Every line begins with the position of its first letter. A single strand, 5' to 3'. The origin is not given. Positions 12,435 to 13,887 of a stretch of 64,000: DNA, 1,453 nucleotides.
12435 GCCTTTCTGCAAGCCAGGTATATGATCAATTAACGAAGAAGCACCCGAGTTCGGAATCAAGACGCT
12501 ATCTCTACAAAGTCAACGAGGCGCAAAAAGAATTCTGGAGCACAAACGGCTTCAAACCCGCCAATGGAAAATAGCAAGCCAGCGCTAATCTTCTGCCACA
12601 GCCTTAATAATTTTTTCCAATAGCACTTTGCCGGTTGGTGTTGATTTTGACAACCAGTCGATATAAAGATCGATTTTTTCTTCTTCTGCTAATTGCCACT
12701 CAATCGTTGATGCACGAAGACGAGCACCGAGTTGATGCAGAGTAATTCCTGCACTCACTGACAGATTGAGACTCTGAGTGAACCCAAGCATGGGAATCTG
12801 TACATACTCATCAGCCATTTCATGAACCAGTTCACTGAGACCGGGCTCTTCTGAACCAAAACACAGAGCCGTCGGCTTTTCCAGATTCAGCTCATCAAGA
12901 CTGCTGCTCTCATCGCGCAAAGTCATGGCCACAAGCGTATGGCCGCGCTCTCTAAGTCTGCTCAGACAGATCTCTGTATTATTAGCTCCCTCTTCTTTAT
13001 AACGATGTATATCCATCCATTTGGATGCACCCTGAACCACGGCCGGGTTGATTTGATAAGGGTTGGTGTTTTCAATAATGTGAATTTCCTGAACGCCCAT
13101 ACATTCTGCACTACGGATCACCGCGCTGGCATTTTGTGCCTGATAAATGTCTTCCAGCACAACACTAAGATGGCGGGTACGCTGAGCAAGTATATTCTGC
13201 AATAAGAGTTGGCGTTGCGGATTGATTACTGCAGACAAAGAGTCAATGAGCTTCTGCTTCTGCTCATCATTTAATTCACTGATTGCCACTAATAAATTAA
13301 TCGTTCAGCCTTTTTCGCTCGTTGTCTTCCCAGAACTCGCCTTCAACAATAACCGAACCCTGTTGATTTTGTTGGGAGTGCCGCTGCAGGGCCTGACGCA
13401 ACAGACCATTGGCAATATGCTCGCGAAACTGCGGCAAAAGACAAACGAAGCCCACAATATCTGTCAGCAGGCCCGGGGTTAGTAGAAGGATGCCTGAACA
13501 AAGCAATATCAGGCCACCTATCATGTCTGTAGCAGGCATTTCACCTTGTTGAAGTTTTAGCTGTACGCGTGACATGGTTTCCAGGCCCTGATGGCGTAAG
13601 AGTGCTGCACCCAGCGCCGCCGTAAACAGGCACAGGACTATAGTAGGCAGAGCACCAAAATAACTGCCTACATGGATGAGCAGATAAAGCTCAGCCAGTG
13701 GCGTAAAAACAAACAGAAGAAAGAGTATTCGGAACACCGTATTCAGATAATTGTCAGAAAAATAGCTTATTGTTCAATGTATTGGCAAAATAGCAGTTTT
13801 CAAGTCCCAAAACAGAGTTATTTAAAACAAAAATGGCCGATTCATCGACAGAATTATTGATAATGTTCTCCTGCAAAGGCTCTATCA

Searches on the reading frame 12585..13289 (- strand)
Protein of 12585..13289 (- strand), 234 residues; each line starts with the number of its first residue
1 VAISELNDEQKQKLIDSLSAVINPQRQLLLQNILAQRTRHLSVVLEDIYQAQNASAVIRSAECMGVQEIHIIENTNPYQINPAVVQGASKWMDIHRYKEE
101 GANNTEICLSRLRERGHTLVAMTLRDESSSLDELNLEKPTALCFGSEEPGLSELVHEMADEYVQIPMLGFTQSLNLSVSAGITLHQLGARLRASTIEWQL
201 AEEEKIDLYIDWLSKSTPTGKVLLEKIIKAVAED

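Call 18: search_protein_families(library=pfam, proteins=[window:12585-13289:-])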
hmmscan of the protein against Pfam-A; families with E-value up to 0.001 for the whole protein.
window:12585-13289:- (234 aa): 1 family
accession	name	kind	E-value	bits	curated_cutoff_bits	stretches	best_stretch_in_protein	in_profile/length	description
PF00588.24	SpoU_methylase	-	1.7e-30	106.4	29.7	1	41-185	2-142/142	SpoU rRNA Methylase family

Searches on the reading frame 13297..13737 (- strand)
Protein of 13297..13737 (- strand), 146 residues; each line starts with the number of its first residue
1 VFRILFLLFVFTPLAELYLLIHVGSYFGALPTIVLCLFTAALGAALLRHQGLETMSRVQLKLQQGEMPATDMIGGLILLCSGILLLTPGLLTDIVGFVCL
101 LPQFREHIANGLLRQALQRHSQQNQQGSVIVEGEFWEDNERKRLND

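Call 18: search_protein_families(library=pfam, proteins=[window:13297-13737:-])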
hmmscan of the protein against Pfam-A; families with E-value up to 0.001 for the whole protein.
window:13297-13737:- (146 aa): 1 family
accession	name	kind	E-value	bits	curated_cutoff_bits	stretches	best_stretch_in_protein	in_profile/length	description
PF04186.18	FxsA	-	9.5e-35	119.5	25.2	1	7-113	1-107/109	FxsA cytoplasmic membrane protein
